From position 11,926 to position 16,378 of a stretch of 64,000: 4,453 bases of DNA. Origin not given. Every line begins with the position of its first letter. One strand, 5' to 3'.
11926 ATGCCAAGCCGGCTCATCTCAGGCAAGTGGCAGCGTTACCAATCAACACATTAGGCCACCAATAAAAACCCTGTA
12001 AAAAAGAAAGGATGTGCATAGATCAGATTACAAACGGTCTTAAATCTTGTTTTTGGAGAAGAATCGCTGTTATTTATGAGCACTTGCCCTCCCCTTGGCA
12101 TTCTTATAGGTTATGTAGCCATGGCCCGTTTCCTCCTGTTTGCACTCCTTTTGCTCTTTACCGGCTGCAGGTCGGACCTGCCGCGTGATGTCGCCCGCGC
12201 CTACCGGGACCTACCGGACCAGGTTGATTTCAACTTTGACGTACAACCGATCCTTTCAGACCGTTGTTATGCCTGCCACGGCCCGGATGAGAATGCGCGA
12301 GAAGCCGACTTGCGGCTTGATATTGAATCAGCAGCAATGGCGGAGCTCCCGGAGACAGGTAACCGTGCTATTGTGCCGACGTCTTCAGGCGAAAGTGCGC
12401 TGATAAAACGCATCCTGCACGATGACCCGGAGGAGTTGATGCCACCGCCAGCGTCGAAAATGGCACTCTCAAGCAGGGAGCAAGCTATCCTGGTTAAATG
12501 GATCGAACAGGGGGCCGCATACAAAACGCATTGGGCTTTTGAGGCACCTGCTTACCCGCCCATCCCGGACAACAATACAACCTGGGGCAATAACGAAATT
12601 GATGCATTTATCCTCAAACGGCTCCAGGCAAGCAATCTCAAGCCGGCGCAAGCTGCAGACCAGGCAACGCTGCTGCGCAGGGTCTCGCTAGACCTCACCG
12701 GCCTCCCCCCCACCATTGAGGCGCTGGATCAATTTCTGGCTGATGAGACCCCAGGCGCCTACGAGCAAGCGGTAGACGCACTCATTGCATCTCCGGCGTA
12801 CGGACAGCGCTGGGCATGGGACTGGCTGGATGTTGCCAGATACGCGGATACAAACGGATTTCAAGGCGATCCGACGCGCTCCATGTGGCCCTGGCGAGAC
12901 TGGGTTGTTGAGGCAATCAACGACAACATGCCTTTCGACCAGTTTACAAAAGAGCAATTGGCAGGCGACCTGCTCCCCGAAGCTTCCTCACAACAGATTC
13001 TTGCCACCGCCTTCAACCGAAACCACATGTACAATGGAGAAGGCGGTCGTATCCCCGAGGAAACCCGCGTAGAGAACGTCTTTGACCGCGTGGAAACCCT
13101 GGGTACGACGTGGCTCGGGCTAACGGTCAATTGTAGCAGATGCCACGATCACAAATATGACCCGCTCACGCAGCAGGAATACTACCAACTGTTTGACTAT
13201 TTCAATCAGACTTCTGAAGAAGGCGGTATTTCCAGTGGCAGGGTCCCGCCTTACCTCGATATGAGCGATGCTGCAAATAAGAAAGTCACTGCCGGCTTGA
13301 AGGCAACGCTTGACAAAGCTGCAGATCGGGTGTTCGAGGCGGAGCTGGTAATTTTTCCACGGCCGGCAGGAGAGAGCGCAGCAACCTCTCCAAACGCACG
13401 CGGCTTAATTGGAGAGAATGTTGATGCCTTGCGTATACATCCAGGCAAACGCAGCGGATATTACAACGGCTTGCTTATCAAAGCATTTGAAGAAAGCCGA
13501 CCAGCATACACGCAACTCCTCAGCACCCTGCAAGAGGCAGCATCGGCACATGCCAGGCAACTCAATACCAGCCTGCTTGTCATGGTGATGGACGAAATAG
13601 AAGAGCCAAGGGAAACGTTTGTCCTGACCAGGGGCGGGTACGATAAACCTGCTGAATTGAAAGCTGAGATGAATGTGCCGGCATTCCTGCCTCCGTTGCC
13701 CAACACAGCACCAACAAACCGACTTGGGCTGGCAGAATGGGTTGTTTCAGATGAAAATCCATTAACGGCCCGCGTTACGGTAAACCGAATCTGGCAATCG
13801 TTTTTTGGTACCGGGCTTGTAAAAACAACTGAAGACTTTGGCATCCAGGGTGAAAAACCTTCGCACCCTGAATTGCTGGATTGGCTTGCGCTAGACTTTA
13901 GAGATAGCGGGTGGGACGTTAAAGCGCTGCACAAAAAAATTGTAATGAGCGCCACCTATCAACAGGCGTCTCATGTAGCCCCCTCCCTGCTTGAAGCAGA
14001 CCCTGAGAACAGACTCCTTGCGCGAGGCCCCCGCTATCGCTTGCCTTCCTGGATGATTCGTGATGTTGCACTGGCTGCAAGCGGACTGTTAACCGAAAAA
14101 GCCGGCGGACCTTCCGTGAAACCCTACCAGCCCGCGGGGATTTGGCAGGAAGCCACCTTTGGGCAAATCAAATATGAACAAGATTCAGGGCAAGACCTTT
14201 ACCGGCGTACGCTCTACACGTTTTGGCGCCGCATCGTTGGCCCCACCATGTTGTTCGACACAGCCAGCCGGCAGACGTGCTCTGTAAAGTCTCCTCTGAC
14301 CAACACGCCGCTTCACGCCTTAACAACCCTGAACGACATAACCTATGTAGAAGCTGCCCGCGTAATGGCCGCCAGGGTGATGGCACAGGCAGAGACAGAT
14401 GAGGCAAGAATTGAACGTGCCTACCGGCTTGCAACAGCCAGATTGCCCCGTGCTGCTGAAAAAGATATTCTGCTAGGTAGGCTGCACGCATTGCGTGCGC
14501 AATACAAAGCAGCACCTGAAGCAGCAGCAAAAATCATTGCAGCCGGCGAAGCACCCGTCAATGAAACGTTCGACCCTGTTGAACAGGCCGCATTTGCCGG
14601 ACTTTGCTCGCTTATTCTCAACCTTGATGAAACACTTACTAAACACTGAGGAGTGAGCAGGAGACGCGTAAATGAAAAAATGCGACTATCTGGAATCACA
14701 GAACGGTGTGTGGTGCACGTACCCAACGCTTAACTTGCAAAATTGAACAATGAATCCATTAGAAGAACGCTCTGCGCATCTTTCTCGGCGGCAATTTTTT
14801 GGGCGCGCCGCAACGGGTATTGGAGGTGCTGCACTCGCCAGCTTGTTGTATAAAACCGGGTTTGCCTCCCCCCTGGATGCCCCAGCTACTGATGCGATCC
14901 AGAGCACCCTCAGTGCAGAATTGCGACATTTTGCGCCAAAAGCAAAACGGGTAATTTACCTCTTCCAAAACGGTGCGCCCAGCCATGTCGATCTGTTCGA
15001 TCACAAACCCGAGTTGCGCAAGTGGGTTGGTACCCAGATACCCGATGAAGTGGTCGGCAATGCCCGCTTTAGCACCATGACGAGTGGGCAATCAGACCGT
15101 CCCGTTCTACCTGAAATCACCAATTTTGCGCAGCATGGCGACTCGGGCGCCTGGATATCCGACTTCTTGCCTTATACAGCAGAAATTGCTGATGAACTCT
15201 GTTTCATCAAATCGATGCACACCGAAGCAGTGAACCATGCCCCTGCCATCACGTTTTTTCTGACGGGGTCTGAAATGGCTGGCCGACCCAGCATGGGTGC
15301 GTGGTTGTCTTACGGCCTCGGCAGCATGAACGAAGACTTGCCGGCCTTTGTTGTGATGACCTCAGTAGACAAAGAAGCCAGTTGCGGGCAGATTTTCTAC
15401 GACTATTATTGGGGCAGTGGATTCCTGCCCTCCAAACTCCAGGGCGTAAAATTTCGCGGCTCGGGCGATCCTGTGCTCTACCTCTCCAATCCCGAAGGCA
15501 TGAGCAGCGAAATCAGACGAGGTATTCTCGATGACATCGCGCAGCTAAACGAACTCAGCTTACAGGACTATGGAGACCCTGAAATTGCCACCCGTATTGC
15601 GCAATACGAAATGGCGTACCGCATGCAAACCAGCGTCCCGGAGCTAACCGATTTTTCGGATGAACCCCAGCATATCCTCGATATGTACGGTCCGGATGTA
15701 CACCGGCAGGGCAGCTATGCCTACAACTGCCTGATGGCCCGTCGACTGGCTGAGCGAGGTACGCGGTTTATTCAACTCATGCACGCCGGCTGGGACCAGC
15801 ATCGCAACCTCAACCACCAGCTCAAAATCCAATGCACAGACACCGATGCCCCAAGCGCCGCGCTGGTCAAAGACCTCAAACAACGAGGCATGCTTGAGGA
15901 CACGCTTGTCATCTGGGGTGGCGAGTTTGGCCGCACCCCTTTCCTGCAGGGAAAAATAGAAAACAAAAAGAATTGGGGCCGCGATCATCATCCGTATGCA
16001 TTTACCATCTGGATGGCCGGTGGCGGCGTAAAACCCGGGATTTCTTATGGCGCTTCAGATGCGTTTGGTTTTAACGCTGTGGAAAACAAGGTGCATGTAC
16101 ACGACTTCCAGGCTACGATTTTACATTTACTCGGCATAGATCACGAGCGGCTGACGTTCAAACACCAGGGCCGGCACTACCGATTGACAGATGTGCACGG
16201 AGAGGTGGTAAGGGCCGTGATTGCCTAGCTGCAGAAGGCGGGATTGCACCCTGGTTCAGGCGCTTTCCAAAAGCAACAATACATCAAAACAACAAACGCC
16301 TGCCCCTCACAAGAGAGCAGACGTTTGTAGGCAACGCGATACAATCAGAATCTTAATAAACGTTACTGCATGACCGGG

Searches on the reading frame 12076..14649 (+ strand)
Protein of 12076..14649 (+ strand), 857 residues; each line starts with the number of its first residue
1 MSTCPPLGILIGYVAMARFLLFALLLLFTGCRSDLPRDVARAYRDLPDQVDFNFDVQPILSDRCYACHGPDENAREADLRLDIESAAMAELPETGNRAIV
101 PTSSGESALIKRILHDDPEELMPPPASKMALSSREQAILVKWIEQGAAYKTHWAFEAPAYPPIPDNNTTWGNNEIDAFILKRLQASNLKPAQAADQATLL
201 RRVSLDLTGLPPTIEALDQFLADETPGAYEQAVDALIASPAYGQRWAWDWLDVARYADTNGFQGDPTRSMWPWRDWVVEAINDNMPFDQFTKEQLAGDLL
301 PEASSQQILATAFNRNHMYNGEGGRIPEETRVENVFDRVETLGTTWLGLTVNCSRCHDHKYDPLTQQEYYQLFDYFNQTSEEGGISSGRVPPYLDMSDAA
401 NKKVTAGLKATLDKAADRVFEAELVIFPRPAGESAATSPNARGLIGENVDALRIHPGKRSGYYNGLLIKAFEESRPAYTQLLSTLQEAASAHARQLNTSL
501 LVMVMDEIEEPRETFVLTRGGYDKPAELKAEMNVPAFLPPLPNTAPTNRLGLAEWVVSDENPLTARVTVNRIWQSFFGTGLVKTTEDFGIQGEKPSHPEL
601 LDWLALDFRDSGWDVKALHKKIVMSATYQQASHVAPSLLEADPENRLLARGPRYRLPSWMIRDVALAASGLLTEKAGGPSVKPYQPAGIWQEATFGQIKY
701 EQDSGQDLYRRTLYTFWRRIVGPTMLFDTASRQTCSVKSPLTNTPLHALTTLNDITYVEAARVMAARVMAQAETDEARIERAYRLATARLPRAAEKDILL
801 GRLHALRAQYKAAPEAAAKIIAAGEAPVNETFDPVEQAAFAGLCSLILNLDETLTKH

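Call 104: search_protein_families(library=pfam, proteins=[window:12076-14649:+], max_evalue=0.00001)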
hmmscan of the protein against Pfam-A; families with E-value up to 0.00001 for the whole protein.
window:12076-14649:+ (857 aa): 3 families
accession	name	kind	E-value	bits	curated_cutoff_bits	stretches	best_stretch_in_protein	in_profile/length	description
PF07587.16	PSD1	-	7.6e-97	323.9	28.5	1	548-799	1-240/244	Protein of unknown function (DUF1553)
PF07583.16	PSCyt2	-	5.2e-86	288.3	29.8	1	174-380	1-208/209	Protein of unknown function (DUF1549)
PF07635.16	PSCyt1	-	1.3e-15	58.2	22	1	64-125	1-58/59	Planctomycete cytochrome C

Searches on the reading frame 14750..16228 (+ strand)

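Call 104: search_protein_families(library=pfam, proteins=[window:14750-16228:+], max_evalue=0.00001)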
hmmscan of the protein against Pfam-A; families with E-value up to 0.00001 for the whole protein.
window:14750-16228:+ (492 aa): 1 family
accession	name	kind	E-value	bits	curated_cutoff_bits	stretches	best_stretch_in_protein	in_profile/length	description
PF07394.17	DUF1501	-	3.7e-157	523.9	27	1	65-491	1-390/390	Protein of unknown function (DUF1501)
